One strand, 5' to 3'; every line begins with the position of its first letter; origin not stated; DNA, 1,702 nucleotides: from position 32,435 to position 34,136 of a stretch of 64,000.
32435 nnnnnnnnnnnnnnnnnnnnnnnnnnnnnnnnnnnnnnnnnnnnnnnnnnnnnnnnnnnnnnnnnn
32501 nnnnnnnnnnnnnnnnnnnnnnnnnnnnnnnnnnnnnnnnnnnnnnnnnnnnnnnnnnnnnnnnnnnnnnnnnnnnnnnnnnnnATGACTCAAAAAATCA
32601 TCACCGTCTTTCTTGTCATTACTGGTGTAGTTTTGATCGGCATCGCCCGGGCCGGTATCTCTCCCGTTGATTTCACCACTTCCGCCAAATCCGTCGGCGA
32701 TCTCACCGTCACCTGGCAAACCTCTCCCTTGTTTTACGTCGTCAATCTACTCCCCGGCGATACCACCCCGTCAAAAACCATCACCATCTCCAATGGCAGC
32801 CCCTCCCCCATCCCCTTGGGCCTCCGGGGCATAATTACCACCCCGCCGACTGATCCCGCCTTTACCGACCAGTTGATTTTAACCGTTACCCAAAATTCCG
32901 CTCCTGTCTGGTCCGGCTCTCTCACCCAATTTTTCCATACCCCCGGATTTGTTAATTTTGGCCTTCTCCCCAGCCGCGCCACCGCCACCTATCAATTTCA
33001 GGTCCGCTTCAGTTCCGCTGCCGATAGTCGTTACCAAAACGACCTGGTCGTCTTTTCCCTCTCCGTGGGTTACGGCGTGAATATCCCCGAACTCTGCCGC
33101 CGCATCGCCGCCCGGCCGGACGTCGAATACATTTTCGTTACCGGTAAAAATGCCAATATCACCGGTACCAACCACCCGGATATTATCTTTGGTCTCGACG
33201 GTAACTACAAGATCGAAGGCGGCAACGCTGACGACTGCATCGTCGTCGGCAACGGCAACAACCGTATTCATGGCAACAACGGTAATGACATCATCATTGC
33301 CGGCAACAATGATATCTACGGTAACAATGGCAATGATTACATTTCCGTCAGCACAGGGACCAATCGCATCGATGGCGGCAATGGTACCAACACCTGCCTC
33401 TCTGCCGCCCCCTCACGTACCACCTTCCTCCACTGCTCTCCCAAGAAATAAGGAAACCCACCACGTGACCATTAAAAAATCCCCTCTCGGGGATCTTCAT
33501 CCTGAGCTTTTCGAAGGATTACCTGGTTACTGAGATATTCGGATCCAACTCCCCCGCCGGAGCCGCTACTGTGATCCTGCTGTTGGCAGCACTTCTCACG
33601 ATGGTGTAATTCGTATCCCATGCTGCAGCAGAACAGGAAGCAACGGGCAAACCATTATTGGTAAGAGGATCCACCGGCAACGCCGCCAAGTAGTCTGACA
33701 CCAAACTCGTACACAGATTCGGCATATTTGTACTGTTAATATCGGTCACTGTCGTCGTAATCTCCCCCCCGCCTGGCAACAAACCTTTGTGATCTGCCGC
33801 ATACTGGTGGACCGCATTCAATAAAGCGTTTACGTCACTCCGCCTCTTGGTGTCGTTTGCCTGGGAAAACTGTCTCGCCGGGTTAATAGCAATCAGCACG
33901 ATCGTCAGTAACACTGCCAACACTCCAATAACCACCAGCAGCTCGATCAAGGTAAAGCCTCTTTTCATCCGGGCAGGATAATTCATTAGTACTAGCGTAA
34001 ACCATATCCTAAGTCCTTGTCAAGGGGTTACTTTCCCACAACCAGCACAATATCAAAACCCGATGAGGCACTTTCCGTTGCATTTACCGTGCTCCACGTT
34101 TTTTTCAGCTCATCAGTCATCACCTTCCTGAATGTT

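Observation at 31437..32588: SipW-type signal peptidase fused in one ORF to a copy of its own substrate's signal/cleavage motif and a lamin-tail domain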

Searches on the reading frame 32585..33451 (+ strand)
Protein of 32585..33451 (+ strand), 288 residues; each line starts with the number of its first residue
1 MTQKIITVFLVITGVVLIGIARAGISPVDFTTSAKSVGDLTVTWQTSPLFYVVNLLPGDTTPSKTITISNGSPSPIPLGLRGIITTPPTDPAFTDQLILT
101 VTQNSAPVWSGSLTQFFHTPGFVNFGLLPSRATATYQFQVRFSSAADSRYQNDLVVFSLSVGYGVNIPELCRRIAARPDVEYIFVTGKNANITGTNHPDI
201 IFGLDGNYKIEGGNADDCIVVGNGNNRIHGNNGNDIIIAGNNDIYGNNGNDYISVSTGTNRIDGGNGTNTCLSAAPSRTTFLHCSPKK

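Call 3: search_protein_families(library=pfam, proteins=[window:32585-33451:+], max_evalue=0.1)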
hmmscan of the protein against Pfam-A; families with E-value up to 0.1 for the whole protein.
window:32585-33451:+ (288 aa): 1 family
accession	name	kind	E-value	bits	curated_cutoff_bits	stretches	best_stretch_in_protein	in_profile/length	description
PF00353.25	HemolysinCabind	-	1.2e-07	32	23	3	239-270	4-35/36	RTX calcium-binding nonapeptide repeat (4 copies)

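Call 4: search_protein_families(library=ncbifam, proteins=[window:32585-33451:+], max_evalue=0.1)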
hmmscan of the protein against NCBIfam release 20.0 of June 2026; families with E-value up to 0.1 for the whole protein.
window:32585-33451:+ (288 aa): 6 families
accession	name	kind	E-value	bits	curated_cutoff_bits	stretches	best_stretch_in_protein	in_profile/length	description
NF033943.0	RTX_toxin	subfamily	2.3e-09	36.1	1000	1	190-268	679-787/930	RTX family hemolysin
NF046115.1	Ca_rpt_SMc04171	equivalog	1.8e-06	27.4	625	2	217-272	278-335/574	SMc04171 family calcium-binding repeat protein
NF033203.1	entero_EhxA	exception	1.9e-06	26.3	2000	1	194-269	689-766/997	enterohemolysin EhxA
NF050046.1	PueAB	exception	0.00014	20.4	670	1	190-237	497-544/616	polyurethane esterase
NF053766.1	ZapA_metallo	exception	0.0052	15.9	940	2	221-272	335-388/483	ZapA family metalloprotease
NF009970.0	PRK13435.1-1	equivalog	0.0092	16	143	1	151-193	43-85/125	response regulator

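Call 43: search_protein_families(library=pfam, proteins=[window:32585-33451:+], max_evalue=1)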
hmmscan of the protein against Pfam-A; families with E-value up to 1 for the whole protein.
window:32585-33451:+ (288 aa): 1 family
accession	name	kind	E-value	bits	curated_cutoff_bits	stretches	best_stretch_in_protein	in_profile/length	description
PF00353.25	HemolysinCabind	-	1.2e-07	32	23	3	239-270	4-35/36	RTX calcium-binding nonapeptide repeat (4 copies)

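Call 44: find_homologous_proteins(query=window:32585-33448:+)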
Query window:32585-33448:+ (288 aa): 48 proteins with E <= 0.001 among 1534 candidates.
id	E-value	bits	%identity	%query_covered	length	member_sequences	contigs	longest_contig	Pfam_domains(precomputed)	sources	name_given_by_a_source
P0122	4.6e-187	638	99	100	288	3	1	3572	PF00353.26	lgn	-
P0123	5.5e-102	359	59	97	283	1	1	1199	PF00353.26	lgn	-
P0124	1.8e-42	164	37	98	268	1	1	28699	PF00353.26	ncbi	-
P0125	4.7e-41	159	37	89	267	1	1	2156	PF00353.26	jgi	jgi:Ca2+-binding RTX toxin-like protein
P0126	4.3e-38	149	35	95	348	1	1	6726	PF00353.26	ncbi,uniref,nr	ncbi:MAG: hypothetical protein A2Z11_00300 [Candidatus Woykebacteria bacterium RBG_16_43_9]|uniref:C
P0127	1.3e-37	148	37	83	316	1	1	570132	PF00353.26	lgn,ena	-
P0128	5.7e-37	146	39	80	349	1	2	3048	PF00353.26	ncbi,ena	-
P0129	8.2e-37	145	35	90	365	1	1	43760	PF00353.26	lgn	-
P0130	1.3e-36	144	33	89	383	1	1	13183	PF00353.26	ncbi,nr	ncbi:MAG: calcium-binding protein [bacterium]|nr:calcium-binding protein [bacterium]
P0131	1.6e-36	144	35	97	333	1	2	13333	PF00353.26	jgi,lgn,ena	-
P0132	2.4e-36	144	33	93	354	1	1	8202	PF00353.26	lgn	-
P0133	5.4e-36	142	38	82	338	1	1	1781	PF00353.26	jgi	-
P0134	4.2e-35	140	30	96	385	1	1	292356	PF00353.26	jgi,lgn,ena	-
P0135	7.6e-35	139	34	85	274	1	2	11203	PF00353.26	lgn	-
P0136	2.1e-34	137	35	94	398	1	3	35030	PF00353.26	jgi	jgi:Ca2+-binding RTX toxin-like protein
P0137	2.6e-33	134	36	83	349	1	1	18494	PF00353.26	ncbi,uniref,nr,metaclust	ncbi:MAG: hypothetical protein A2Z24_00330 [Candidatus Woykebacteria bacterium RBG_16_44_10]|uniref:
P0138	6.5e-33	132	32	93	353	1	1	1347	PF00353.26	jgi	-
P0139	2.7e-32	130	33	81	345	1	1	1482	PF00353.26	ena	-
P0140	3.0e-30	124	31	93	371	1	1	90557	PF00353.26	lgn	-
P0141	8.0e-29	119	31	96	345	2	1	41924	PF00353.26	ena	-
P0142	9.7e-29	119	33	89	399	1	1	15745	PF00353.26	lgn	-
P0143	1.6e-28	118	34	96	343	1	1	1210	PF00353.26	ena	-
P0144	2.3e-27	114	32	81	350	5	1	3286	PF00353.26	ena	-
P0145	5.0e-27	113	31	82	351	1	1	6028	PF00353.26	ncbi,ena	-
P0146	5.9e-26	110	30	90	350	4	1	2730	PF00353.26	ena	-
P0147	6.0e-25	106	31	93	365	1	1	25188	PF00353.26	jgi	jgi:Ca2+-binding RTX toxin-like protein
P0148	2.2e-24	104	27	96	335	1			PF00353.26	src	-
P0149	2.7e-22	97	30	93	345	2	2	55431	PF00353.26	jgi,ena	-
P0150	1.9e-18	85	30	73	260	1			PF00353.26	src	-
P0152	1.7e-13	69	40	38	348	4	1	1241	PF00353.26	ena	-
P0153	2.7e-12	65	44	39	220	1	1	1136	PF00353.26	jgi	jgi:Ca2+-binding RTX toxin-like protein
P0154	1.2e-11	62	45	29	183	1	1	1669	PF00353.26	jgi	jgi:Ca2+-binding RTX toxin-like protein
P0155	2.9e-10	58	44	30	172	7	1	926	PF00353.26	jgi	jgi:Ca2+-binding RTX toxin-like protein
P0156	4.3e-10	57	36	38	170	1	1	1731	PF00353.26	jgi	jgi:Ca2+-binding RTX toxin-like protein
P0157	6.3e-10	57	47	33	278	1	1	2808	PF22352.3,PF00353.26,PF18911.7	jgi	-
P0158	2.2e-9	55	43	36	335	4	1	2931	PF00353.26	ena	-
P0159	1.2e-8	53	45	32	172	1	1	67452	PF00353.26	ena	-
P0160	2.8e-8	51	38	37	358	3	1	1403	PF00353.26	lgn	-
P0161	2.7e-6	45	34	33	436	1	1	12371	PF00353.26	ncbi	ncbi:calcium-binding protein [Planctomycetota bacterium]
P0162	6.0e-6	44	36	37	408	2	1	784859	PF00353.26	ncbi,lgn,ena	-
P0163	7.0e-6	44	30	74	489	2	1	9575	PF16640.12,PF00353.26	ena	-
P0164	1.8e-5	42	47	18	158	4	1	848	PF00353.26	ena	-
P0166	3.0e-5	42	41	15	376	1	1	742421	PF00353.26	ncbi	-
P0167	5.5e-5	41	37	33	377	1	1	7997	PF00353.26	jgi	jgi:Ca2+-binding RTX toxin-like protein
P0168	1.8e-4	39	35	40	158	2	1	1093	PF00353.26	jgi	jgi:Ca2+-binding RTX toxin-like protein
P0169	2.8e-4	38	32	35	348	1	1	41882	PF00353.26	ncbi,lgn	ncbi:MAG: calcium-binding protein [Elainellaceae cyanobacterium]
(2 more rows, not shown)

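Call 53: predict_structure(alignment_id=A3)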
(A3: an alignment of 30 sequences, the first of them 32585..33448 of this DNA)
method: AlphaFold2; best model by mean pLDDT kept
length: 288 residues; sequences in the alignment: 30
mean_pLDDT: 85.0   pTM: 0.67
mean pLDDT of the five models: 85.0, 84.8, 84.5, 82.9, 82.4
residues with pLDDT >= 90: 153; 70-90: 95; 50-70: 20; < 50: 20
segments of 3 or more residues with pLDDT < 50: 22-34, 276-280
pLDDT, mean of each block of 10 residues (from residue 1): 78 72 40 58 89 95 95 87 93 97 96 92 90 96 94 93 84 88 81 94 89 95 92 93 91 87 87 59 53
secondary structure, 60 per line:
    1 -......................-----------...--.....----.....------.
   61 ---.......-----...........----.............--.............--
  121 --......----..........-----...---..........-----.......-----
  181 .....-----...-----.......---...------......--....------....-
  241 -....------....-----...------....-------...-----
elements in order: H2-23 E35-37 E40-44 E49-53 E64-70 E76-86 H91-96 E97-103 E106-112 H113-118 E123-128 E133-142 E154-163 H169-175 E181-185 E191-193 E199-205 E209-211 E218-223 E226-229 E236-239 E242-245 E252-255 E261-263 E270-273 E281-283

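Call 57: fold_search(model_id=the predicted structure, library=pdb)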
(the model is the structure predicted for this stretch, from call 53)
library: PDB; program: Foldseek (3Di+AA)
matches with E <= 10: 1248; with E <= 0.001: 0
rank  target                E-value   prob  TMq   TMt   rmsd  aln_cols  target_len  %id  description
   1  9hdi_MODEL_1_A        6.5e-03  0.97  0.24  0.35  11.8       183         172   10  N-terminally truncated CanA from Pyrodictium abyssi - K1-CanA (released 2025-08-20)
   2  7fe5_A                7.2e-03  0.98  0.23  0.32  15.7       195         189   11  AvmM Catalyzes Macrocyclization in Alchivemycin A Biosynthesis (released 2021-09-01)
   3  7fe0_A                8.8e-03  0.97  0.23  0.32  14.9       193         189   10  AvmM Catalyzes Macrocyclization in Alchivemycin A Biosynthesis (released 2021-09-01)
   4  3bwu_F                8.8e-03  0.96  0.20  0.36   7.8       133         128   10  Crystal structure of the ternary complex of FimD (N-Terminal Domain, FimDN) with FimC and the N-terminally truncated p (released 2008-03-04)
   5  9wca_F                9.8e-03  0.75  0.17  0.16  12.3       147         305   20  Closed state of A8 gpJ 713 central tail fiber (released 2026-01-28)
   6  5ej1_B                1.0e-02  0.99  0.24  0.12   7.6       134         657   12  Pre-translocation state of bacterial cellulose synthase (released 2016-03-30)
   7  8pvs_A                1.1e-02  0.14  0.13  0.06  17.1       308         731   11  Targeting extended blood antigens by Akkermansia muciniphila enzymes unveils a missing link for generating universal d (released 2024-02-28)
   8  7l2z_C                1.1e-02  0.90  0.21  0.11  14.4       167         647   12  Bacterial cellulose synthase BcsB hexamer (released 2021-03-24)
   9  6yg8_E                1.3e-02  0.60  0.18  0.11  14.7       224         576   11  Cryo-EM structure of a BcsB pentamer in the context of an assembled Bcs macrocomplex (released 2021-02-24)
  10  7ri3_A                1.3e-02  0.96  0.25  0.14   9.1       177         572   14  Crystal structure of Albireti Toxin, a diphtheria toxin homolog, from Streptomyces albireticuli (released 2022-04-20)
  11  4i3g_A                1.3e-02  0.89  0.21  0.09  10.2       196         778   13  Crystal Structure of DesR, a beta-glucosidase from Streptomyces venezuelae in complex with D-glucose. (released 2013-02-20)
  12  7ehg_E                1.3e-02  0.87  0.21  0.35   8.3       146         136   12  Crystal Structure of MiXBM (released 2022-03-30)
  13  9fmt_E                1.3e-02  0.60  0.19  0.10  14.6       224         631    9  Cryo-EM structure of the BcsB hexameric crown from the E. coli cellulose secretion macrocomplex (released 2024-10-16)
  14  6yg8_D                1.4e-02  0.77  0.20  0.11  14.6       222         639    8  Cryo-EM structure of a BcsB pentamer in the context of an assembled Bcs macrocomplex (released 2021-02-24)
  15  3nqh                  1.4e-02  0.69  0.17  0.13   8.9       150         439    9  Crystal structure of a glycosyl hydrolase (BT_2959) from BACTEROIDES THETAIOTAOMICRON VPI-5482 at 2.11 A resolution (released 2010-07-28)
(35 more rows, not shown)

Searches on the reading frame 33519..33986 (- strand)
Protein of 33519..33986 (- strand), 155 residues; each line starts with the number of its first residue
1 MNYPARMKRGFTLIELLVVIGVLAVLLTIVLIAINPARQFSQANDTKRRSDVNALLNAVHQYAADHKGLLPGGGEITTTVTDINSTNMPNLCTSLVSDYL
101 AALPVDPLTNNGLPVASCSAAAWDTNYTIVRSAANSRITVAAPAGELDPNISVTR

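Call 3: search_protein_families(library=pfam, proteins=[window:33519-33986:-], max_evalue=0.1)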
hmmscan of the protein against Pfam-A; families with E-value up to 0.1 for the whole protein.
window:33519-33986:- (155 aa): 2 families
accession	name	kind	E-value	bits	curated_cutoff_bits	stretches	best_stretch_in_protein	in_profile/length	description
PF07963.17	N_methyl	-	1.1e-07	31.5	21.2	1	6-31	2-27/27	Prokaryotic N-terminal methylation motif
PF11773.13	ComGE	-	0.098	13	25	0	13-46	2-35/82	Competence system putative prepilin ComGE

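Call 4: search_protein_families(library=ncbifam, proteins=[window:33519-33986:-], max_evalue=0.1)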
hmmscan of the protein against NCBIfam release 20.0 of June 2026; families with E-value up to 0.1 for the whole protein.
window:33519-33986:- (155 aa): 18 families
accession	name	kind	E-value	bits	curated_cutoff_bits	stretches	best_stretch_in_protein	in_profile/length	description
TIGR01710.1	typeII_sec_gspG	equivalog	6.8e-10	39.1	88.85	1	9-111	1-98/134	type II secretion system major pseudopilin GspG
TIGR02532.1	IV_pilin_GFxxxE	domain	7.1e-08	32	16.3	1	8-31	1-24/24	prepilin-type N-terminal cleavage/methylation domain-containing protein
TIGR01708.2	typeII_sec_gspH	equivalog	4.8e-07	29.9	80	1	9-63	2-54/169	type II secretion system minor pseudopilin GspH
NF040999.1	pilin_ComGC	equivalog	3.5e-05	23.9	75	1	9-66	2-57/84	competence type IV pilus major pilin ComGC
NF041013.1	T4P_ComGE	equivalog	3.5e-05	23.8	49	1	8-57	3-50/83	competence type IV pilus minor pilin ComGE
NF047828.1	T3SSXpsI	equivalog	9e-05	22.5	150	1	8-49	1-43/132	type II secretion system protein XpsI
NF007862.0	PRK10574.1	equivalog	0.0001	22.5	138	1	7-32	3-28/145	prepilin peptidase-dependent pilin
NF040982.1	ComGD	equivalog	0.00011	22.6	70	1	8-64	1-55/139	competence type IV pilus minor pilin ComGD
TIGR02596.1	TIGR02596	subfamily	0.0002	21.5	70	1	11-42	1-32/196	Verru_Chthon cassette protein D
NF007800.0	PRK10506.1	equivalog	0.0018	18.1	158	1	5-40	5-40/163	prepilin peptidase-dependent protein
NF041775.1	typeIV_PilA_Myxo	equivalog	0.0028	17.7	400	1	8-59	10-59/214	type IV pilin protein PilA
TIGR02599.1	TIGR02599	subfamily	0.0058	15.9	256.5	1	10-36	1-27/361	Verru_Chthon cassette protein C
NF041002.1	pilin_ComGF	equivalog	0.0067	16.6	80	1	9-53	2-46/139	competence type IV pilus minor pilin ComGF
NF038303.1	EPS_HpsB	equivalog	0.0069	16.4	150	1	8-44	2-34/211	hormogonium polysaccharide secretion pseudopilin HpsB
NF052495.1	PktCycXAC1230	equivalog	0.018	14.2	490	1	13-61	4-53/380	polyketide cyclase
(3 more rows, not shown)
